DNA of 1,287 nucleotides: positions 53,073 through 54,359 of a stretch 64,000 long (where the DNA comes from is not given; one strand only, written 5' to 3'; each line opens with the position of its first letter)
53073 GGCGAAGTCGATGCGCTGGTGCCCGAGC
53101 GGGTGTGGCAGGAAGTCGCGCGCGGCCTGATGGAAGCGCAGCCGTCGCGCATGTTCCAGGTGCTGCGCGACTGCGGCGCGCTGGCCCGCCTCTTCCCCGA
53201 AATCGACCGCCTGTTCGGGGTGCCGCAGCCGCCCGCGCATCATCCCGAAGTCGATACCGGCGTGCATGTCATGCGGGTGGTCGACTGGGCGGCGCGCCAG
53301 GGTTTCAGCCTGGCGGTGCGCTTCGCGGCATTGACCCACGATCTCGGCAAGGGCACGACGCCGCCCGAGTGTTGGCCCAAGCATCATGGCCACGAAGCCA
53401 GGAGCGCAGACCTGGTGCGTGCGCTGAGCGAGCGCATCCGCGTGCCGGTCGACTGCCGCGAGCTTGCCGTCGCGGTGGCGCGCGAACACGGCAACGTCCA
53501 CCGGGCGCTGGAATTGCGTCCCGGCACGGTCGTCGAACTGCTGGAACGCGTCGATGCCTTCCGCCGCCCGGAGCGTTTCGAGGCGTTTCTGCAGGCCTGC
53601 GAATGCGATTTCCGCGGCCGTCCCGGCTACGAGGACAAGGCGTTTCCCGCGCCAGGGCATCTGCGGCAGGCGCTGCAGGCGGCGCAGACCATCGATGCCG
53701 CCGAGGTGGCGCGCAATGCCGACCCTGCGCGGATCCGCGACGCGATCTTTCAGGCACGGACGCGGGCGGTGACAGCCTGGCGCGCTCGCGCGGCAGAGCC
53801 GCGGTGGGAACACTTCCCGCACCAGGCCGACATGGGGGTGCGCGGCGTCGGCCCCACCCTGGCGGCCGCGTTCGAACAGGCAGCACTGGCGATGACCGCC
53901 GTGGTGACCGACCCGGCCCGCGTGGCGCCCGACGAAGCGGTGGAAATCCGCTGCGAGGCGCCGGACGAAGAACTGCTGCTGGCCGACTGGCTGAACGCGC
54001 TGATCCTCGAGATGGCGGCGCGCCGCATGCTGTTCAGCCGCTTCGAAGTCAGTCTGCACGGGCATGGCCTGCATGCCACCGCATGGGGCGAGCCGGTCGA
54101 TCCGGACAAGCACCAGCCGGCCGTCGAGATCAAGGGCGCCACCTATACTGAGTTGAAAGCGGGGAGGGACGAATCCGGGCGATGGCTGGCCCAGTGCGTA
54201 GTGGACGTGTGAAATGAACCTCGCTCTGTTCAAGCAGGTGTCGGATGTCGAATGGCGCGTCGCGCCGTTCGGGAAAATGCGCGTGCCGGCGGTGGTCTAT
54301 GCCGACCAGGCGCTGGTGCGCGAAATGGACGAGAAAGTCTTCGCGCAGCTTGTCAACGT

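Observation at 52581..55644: CCA-adding enzyme fused in frame to an archease domain and translationally coupled to a long-type RtcB RNA ligase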

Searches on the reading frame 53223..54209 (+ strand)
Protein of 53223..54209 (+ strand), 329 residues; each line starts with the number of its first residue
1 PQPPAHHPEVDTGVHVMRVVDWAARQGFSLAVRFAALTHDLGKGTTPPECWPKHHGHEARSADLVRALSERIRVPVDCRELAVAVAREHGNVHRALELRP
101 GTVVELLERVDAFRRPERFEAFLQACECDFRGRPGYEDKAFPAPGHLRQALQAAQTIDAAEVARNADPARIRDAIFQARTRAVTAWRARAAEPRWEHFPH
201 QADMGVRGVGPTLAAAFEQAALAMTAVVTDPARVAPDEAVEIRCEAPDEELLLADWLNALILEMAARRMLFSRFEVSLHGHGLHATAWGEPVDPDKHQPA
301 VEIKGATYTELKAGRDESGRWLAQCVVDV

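Call 42: search_protein_representatives(protein=window:53223-54209:+)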
Query: 329 residues. Proteins with E-value up to 0.001 (for the whole library): 6211; up to 1e-10: 2293; up to 1e-30: 239. The best 150 are listed.
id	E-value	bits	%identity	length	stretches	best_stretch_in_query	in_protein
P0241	1.8e-57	211.3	55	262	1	1-188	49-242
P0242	9.5e-56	205.6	56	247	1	1-183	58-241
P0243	3.1e-55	203.9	52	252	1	1-188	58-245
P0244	7.3e-55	202.7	52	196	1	1-183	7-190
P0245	7.4e-55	202.7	68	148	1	189-329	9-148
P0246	1.5e-54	201.7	58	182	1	11-185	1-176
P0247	6.8e-54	199.5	57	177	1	16-190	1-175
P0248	6.7e-53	196.3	58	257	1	1-185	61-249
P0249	1.1e-51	192.3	54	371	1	1-185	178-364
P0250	3.1e-51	190.8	55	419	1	1-184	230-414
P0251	3.2e-51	190.7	53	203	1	1-185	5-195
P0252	7.4e-51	189.5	66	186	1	1-133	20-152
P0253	1.4e-50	188.6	57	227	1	1-164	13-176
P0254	4.0e-50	187.1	62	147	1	194-329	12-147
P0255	1.4e-49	185.4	62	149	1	192-329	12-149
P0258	2.9e-49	184.3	51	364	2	188-329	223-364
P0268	5.6e-46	173.5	60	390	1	188-329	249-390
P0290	2.7e-43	164.7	59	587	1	189-329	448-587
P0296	8.2e-43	163.1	48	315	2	1-140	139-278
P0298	1.1e-42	162.7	56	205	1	184-329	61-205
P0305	8.0e-42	159.9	56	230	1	184-329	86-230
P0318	1.8e-40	155.4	48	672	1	1-185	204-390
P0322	2.4e-40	155.0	54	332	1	192-329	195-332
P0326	6.7e-40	153.5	74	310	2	1-79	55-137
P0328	9.5e-40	153.0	61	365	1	193-329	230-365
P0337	3.1e-39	151.4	50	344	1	190-329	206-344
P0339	6.3e-39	150.3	52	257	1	178-329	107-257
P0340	7.8e-39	150.0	53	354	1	186-329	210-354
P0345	2.4e-38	148.4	49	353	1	177-329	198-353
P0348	2.8e-38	148.2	56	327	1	189-329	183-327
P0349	4.1e-38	147.7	52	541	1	1-143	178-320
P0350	4.2e-38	147.6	37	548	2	2-198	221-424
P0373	5.4e-36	140.7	45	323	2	3-183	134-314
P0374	5.5e-36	140.7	53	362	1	189-329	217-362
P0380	8.0e-36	140.1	56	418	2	6-152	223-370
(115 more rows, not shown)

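Call 44: search_protein_families(library=pfam, proteins=[P0290, P0350, P0349, P0258, P0268, P0322, P0328, P0340, P0374, P0318], max_evalue=0.001)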
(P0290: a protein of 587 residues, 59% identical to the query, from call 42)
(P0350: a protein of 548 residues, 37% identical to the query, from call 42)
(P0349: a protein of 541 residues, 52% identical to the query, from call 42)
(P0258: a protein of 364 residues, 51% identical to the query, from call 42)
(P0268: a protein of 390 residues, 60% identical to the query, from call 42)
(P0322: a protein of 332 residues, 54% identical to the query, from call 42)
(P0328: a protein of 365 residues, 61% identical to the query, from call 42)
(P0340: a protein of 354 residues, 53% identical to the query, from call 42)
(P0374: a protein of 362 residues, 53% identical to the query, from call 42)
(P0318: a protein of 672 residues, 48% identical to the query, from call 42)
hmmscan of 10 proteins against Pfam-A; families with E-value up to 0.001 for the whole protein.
P0290 (587 aa): 4 families
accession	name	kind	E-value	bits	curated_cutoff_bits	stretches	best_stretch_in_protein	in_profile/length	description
PF01951.21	Archease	-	1.9e-35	122.6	25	1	454-587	1-136/136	Archease protein family (MTH1598/TM1083)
PF17767.7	NAPRTase_N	-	4.1e-34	118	32.6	1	6-128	1-124/125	Nicotinate phosphoribosyltransferase (NAPRTase) N-terminal domain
PF04095.22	NAPRTase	-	7.2e-10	39.4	20.8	1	150-331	3-196/239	Nicotinate phosphoribosyltransferase (NAPRTase) family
PF17956.6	NAPRTase_C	-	2e-05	25.5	23.3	1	376-433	53-110/111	Nicotinate phosphoribosyltransferase C-terminal domain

P0350 (548 aa): 3 families
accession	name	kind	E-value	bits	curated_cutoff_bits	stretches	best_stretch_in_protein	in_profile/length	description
PF01743.26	PolyA_pol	-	3.2e-21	76.4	23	1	6-125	4-126/126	Poly A polymerase head domain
PF12627.12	PolyA_pol_RNAbd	-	1.4e-09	38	22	1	152-210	1-57/64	Probable RNA and SrmB- binding site of polymerase A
PF01966.28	HD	-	1.7e-08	35.2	22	1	231-312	1-89/116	HD domain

P0349 (541 aa): 3 families
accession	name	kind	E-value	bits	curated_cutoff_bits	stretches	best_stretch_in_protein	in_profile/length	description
PF12627.12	PolyA_pol_RNAbd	-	8.1e-12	45.2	22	1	110-173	1-62/64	Probable RNA and SrmB- binding site of polymerase A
PF01966.28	HD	-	7.5e-08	33.1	22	1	192-279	4-101/116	HD domain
PF01743.26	PolyA_pol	-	0.00015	22.5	23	1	4-32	2-29/126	Poly A polymerase head domain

P0258 (364 aa): 3 families
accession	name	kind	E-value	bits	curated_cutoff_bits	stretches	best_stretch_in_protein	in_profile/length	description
PF01951.21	Archease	-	1.3e-37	129.6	25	1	230-364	1-136/136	Archease protein family (MTH1598/TM1083)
PF00156.33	Pribosyltran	-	1.8e-16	60.3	26.3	1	9-170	15-136/158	Phosphoribosyl transferase domain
PF15609.12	PRTase_2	-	5e-05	23.3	28.8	1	114-184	112-182/188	Phosphoribosyl transferase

P0268 (390 aa): 4 families
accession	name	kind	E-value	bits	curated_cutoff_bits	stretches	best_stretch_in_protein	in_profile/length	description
PF01951.21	Archease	-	9e-36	123.6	25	1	256-390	1-136/136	Archease protein family (MTH1598/TM1083)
PF00702.32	Hydrolase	-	3e-25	90.2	26.4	1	11-213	3-191/191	haloacid dehalogenase-like hydrolase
PF13419.12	HAD_2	-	2e-12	48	23.8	1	12-213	1-172/178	Haloacid dehalogenase-like hydrolase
PF13242.12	Hydrolase_like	-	5e-06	26.8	22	1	174-243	2-74/75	HAD-hyrolase-like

P0322 (332 aa): 3 families
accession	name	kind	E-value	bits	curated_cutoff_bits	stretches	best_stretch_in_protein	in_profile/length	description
PF01951.21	Archease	-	6e-33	114.5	25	1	198-332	1-136/136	Archease protein family (MTH1598/TM1083)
PF00156.33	Pribosyltran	-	5.9e-19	68.4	26.3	1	9-173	30-152/158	Phosphoribosyl transferase domain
PF14681.12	UPRTase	-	2.6e-05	24.2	27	1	97-159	110-174/206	Uracil phosphoribosyltransferase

P0328 (365 aa): 6 families
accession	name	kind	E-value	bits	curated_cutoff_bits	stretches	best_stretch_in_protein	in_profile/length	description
PF01135.25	PCMT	-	8.9e-61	205.7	20.3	1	35-219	21-207/210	Protein-L-isoaspartate(D-aspartate) O-methyltransferase (PCMT)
PF01951.21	Archease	-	3e-37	128.4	25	1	233-365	2-136/136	Archease protein family (MTH1598/TM1083)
PF13649.12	Methyltransf_25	-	2e-06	28.8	27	1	91-167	1-78/97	Methyltransferase domain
PF13847.12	Methyltransf_31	-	1.1e-05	25.6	27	1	87-181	3-108/145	Methyltransferase domain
PF08241.18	Methyltransf_11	-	6.4e-05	23.9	21.2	1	92-168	1-78/95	Methyltransferase domain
PF13489.12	Methyltransf_23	-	0.0002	21.6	27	1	80-159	15-87/164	Methyltransferase domain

P0340 (354 aa): 7 families
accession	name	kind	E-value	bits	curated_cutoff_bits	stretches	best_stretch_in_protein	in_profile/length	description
PF02224.24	Cytidylate_kin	-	2.5e-69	233.7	26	1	3-213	1-208/211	Cytidylate kinase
PF01951.21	Archease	-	3.7e-34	118.4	25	1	220-354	1-136/136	Archease protein family (MTH1598/TM1083)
PF13189.12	Cytidylate_kin2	-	3.3e-08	34.4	28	1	2-181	1-152/176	Cytidylate kinase-like family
PF13238.12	AAA_18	-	1.2e-05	26.2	29.4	1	3-153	1-108/128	AAA domain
PF13207.12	AAA_17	-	0.00016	22.4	27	0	7-39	2-34/136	AAA domain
PF01202.28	SKI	-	0.00016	22.2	22.1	0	10-33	2-25/159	Shikimate kinase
PF13191.12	AAA_16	-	0.00072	20.5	32.6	0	3-66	27-101/167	AAA ATPase domain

P0374 (362 aa): 12 families
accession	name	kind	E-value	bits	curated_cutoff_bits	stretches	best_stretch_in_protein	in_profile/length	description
PF01951.21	Archease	-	6e-34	117.7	25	1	223-362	1-136/136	Archease protein family (MTH1598/TM1083)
PF13649.12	Methyltransf_25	-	4.1e-26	91.9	27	1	48-142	1-97/97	Methyltransferase domain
PF08241.18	Methyltransf_11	-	5e-23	82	21.2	1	49-145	1-94/95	Methyltransferase domain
PF13847.12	Methyltransf_31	-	5.1e-21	75.3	27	1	43-150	2-113/145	Methyltransferase domain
PF08242.18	Methyltransf_12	-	1.2e-16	61.7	30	1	49-144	1-98/98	Methyltransferase domain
PF01209.24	Ubie_methyltran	-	8.9e-15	55.1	20.1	1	29-159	32-164/233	ubiE/COQ5 methyltransferase family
PF13489.12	Methyltransf_23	-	1.7e-11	44.6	27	1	34-158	10-128/164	Methyltransferase domain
PF05175.20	MTS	-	5e-11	43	23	1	44-146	31-138/170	Methyltransferase small domain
PF02353.26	CMAS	-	9.7e-07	28.8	27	1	35-145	53-163/273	Mycolic acid cyclopropane synthetase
PF00891.24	Methyltransf_2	-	4.2e-06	26.7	22.3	1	26-146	44-164/210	O-methyltransferase domain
PF24675.1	NpmA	-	9.1e-05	22.3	60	1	39-89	19-68/214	16S rRNA (adenine(1408)-N(1))-methyltransferase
PF02390.23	Methyltransf_4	-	0.00066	19.6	24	0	47-88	4-45/173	Putative methyltransferase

P0318 (672 aa): 4 families
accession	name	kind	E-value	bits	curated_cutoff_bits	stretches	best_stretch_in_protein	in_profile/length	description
PF10127.15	RlaP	-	3.1e-75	253.5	23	1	415-661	4-249/249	RNA repair pathway DNA polymerase beta family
PF01743.26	PolyA_pol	-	1.9e-16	61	23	2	72-112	85-126/126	Poly A polymerase head domain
PF12627.12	PolyA_pol_RNAbd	-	1.9e-12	47.2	22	1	136-199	1-62/64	Probable RNA and SrmB- binding site of polymerase A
PF01966.28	HD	-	9.6e-08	32.8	22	1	216-318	2-115/116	HD domain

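Call 48: search_protein_families(library=pfam, proteins=[P0337, P0345, P0348, P0339, P0305, P0298, P0326, P0296, P0373, P0380], max_evalue=0.001)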
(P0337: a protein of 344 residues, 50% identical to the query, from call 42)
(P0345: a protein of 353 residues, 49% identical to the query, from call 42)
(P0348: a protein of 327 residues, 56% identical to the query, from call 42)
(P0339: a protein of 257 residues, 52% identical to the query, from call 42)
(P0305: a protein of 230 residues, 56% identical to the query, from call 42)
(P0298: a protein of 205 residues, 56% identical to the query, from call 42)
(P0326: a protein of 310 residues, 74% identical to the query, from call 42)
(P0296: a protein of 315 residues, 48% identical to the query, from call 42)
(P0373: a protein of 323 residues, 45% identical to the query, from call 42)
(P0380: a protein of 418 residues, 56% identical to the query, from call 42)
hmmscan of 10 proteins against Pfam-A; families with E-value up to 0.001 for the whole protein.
P0337 (344 aa): 3 families
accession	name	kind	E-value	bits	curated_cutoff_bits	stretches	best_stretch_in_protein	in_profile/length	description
PF01951.21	Archease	-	9.9e-40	136.5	25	1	211-344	1-136/136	Archease protein family (MTH1598/TM1083)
PF02834.22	LigT_PEase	-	3.8e-12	46.6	23.3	1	26-98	10-78/87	LigT like Phosphoesterase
PF13563.12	2_5_RNA_ligase2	-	3.1e-07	31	27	1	36-155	10-129/152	2'-5' RNA ligase superfamily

P0345 (353 aa): 3 families
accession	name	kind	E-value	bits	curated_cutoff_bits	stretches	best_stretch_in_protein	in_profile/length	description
PF01951.21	Archease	-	2e-28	99.8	25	1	219-353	1-136/136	Archease protein family (MTH1598/TM1083)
PF01738.24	DLH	-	2.8e-06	27.5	21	1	16-207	2-206/217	Dienelactone hydrolase family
PF12146.15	Hydrolase_4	-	6.9e-05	22.7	27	0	145-190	186-233/239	Serine aminopeptidase, S33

P0348 (327 aa): 2 families
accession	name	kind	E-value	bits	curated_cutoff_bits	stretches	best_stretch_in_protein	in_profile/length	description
PF01951.21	Archease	-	7.2e-35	120.7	25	1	189-327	1-136/136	Archease protein family (MTH1598/TM1083)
PF18927.5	CrtO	-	2.4e-14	54.1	27.3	1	57-170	3-121/123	Glycosyl-4,4'-diaponeurosporenoate acyltransferase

P0339 (257 aa): 1 family
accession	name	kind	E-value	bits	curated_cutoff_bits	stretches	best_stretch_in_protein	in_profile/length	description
PF01951.21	Archease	-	2.6e-30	105.9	25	1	124-257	1-136/136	Archease protein family (MTH1598/TM1083)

P0305 (230 aa): 1 family
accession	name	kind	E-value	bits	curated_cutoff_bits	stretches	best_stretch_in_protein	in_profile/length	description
PF01951.21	Archease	-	5e-35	121.2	25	1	97-230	1-136/136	Archease protein family (MTH1598/TM1083)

P0298 (205 aa): 1 family
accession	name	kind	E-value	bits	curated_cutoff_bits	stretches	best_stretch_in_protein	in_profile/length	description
PF01951.21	Archease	-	1.1e-39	136.3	25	1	72-205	1-136/136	Archease protein family (MTH1598/TM1083)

P0326 (310 aa): 2 families
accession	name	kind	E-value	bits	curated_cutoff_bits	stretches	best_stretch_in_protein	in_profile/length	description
PF12627.12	PolyA_pol_RNAbd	-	3.2e-08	33.6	22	1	7-50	19-62/64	Probable RNA and SrmB- binding site of polymerase A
PF01966.28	HD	-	0.00014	22.6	22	1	68-114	3-61/116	HD domain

P0296 (315 aa): 3 families
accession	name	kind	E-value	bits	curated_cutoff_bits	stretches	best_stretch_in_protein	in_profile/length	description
PF12627.12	PolyA_pol_RNAbd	-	1.3e-13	50.9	22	1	71-134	1-62/64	Probable RNA and SrmB- binding site of polymerase A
PF01966.28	HD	-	1.8e-11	44.7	22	1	151-233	2-92/116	HD domain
PF01743.26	PolyA_pol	-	1.3e-10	42.1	23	1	8-47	86-126/126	Poly A polymerase head domain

P0373 (323 aa): 2 families
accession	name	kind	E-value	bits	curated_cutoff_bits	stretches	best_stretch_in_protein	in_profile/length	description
PF12627.12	PolyA_pol_RNAbd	-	2e-11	43.9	22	1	65-126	1-60/64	Probable RNA and SrmB- binding site of polymerase A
PF01743.26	PolyA_pol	-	1.1e-09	39.2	23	1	2-41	86-126/126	Poly A polymerase head domain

P0380 (418 aa): 2 families
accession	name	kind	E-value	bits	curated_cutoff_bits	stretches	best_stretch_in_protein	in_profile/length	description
PF01966.28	HD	-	0.00065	20.4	22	0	231-312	3-91/116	HD domain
PF12627.12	PolyA_pol_RNAbd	-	0.00088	19.4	22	0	149-192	1-42/64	Probable RNA and SrmB- binding site of polymerase A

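Call 49: find_encoding_contigs(protein=P0290, flank=4000, max_places=1)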
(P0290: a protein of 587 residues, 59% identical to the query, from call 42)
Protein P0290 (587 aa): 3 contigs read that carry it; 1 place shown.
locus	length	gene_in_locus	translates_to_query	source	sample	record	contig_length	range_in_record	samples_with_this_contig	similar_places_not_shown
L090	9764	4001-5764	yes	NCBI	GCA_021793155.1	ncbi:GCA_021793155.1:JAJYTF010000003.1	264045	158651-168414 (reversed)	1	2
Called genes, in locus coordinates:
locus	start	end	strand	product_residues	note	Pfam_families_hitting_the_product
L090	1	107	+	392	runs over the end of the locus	PF25917:BSH_RND (weak), PF25973:BSH_CzcB (weak), PF25954:Beta-barrel_RND_2 (faint), PF25989:YknX_C (weak)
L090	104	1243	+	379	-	PF12704:MacB_PCD, PF02687:FtsX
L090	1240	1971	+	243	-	PF00005:ABC_tran, PF02463:SMC_N (faint), PF13304:AAA_21 (faint)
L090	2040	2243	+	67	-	PF06348:DUF1059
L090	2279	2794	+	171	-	PF00011:HSP20, PF17886:ArsA_HSP20 (weak)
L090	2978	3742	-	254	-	PF00027:cNMP_binding, PF13545:HTH_Crp_2, PF00325:Crp (weak)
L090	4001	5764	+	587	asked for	PF17767:NAPRTase_N, PF04095:NAPRTase, PF17956:NAPRTase_C (faint), PF01951:Archease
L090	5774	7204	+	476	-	PF01139:RtcB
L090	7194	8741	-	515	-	PF00089:Trypsin, PF13365:Trypsin_2, PF00595:PDZ (weak), PF13180:PDZ_2, PF14685:PDZ_Tricorn (faint), PF17820:PDZ_6, PF13180:PDZ_2 (weak), PF17820:PDZ_6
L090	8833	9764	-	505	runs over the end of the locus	PF01425:Amidase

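Call 50: find_encoding_contigs(protein=P0318, flank=5000, max_places=1)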
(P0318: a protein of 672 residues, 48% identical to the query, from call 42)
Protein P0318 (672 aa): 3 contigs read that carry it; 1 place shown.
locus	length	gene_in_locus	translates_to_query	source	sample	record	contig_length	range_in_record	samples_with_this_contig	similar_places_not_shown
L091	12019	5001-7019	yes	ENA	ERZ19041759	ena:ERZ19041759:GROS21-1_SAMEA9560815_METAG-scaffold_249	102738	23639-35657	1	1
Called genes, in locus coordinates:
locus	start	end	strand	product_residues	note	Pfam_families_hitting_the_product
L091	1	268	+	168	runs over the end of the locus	PF02464:CinA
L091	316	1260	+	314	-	PF00698:Acyl_transf_1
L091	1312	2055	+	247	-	PF00106:adh_short, PF08659:KR, PF23441:SDR (weak), PF01370:Epimerase (faint), PF13561:adh_short_C2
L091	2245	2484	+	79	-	PF00550:PP-binding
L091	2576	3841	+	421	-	PF00109:ketoacyl-synt, PF02801:Ketoacyl-synt_C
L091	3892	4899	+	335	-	PF02618:YceG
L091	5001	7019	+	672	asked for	PF01743:PolyA_pol, PF12627:PolyA_pol_RNAbd, PF01966:HD, PF10127:RlaP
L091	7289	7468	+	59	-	-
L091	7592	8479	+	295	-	PF03690:MYG1_exonuc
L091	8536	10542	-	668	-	PF00672:HAMP (weak), PF00015:MCPsignal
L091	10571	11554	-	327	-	PF03480:DctP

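Call 51: find_encoding_contigs(protein=P0374, flank=4000, max_places=1)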
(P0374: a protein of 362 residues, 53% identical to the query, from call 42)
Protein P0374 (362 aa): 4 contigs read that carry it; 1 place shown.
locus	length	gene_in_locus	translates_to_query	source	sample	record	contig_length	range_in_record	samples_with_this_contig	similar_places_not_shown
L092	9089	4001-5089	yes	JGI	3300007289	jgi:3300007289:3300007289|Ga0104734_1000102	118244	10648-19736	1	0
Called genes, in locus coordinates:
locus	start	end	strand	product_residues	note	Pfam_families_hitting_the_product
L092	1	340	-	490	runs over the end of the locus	PF04225:LysM_OapA (weak), PF22310:NMB0315_dom_I (weak), PF19425:Csd3_N2, PF01551:Peptidase_M23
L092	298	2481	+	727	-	PF13328:HD_4, PF04607:RelA_SpoT, PF02824:TGS, PF19296:RelA_AH, PF28438:RelA_RIS, PF13291:ACT_4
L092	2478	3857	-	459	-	PF00474:SSF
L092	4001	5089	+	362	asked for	PF01209:Ubie_methyltran, PF05175:MTS, PF13489:Methyltransf_23, PF13847:Methyltransf_31, PF08241:Methyltransf_11, PF08242:Methyltransf_12, PF13649:Methyltransf_25, PF01951:Archease, +2 more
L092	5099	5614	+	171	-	PF01139:RtcB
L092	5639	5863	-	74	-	PF13657:Couple_hipA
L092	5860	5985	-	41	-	-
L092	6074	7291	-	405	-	PF09587:PGA_cap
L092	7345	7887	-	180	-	PF01161:PBP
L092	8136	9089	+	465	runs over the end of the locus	PF25145:NfeD1b_N, PF24961:NfeD_membrane, PF01957:NfeD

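Call 60: find_encoding_contigs(protein=P0405, flank=4000, max_places=3)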
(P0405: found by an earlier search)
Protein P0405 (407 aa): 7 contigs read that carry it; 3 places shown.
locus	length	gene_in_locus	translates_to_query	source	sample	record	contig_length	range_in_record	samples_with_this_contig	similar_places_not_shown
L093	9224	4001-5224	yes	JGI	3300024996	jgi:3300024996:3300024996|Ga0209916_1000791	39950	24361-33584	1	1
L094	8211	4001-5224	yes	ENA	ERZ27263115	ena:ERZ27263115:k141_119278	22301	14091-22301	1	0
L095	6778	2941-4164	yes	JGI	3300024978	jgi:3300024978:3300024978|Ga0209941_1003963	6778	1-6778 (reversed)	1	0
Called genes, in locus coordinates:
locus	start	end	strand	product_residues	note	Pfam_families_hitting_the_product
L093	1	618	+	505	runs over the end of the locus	PF00291:PALP, PF00585:Thr_dehydrat_C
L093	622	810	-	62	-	PF11127:YgaP-like_TM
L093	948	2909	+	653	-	PF14718:SLT_L, PF01464:SLT, PF27553:SLT_superhelical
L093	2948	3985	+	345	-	PF01073:3Beta_HSD, PF01370:Epimerase, PF03435:Sacchrp_dh_NADP (weak), PF04321:RmlD_sub_bind (faint), PF05368:NmrA, PF07993:NAD_binding_4 (faint), PF13460:NAD_binding_10, PF16363:GDP_Man_Dehyd (weak)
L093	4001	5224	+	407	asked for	PF01743:PolyA_pol, PF12627:PolyA_pol_RNAbd, PF01966:HD (weak)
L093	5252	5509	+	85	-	PF01951:Archease (weak)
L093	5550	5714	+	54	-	PF01139:RtcB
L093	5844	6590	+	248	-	PF00970:FAD_binding_6 (weak), PF00175:NAD_binding_1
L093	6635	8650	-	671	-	PF00884:Sulfatase, PF01663:Phosphodiest (faint)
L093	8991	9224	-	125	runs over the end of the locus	-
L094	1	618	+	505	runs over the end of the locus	PF00291:PALP, PF00585:Thr_dehydrat_C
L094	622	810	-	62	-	PF11127:YgaP-like_TM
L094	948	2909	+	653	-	PF14718:SLT_L, PF01464:SLT, PF27553:SLT_superhelical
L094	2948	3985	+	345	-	PF01073:3Beta_HSD, PF01370:Epimerase, PF03435:Sacchrp_dh_NADP (weak), PF04321:RmlD_sub_bind (faint), PF05368:NmrA, PF07993:NAD_binding_4 (faint), PF13460:NAD_binding_10, PF16363:GDP_Man_Dehyd (weak)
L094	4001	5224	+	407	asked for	PF01743:PolyA_pol, PF12627:PolyA_pol_RNAbd, PF01966:HD (weak)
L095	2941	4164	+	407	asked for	PF01743:PolyA_pol, PF12627:PolyA_pol_RNAbd, PF01966:HD (weak)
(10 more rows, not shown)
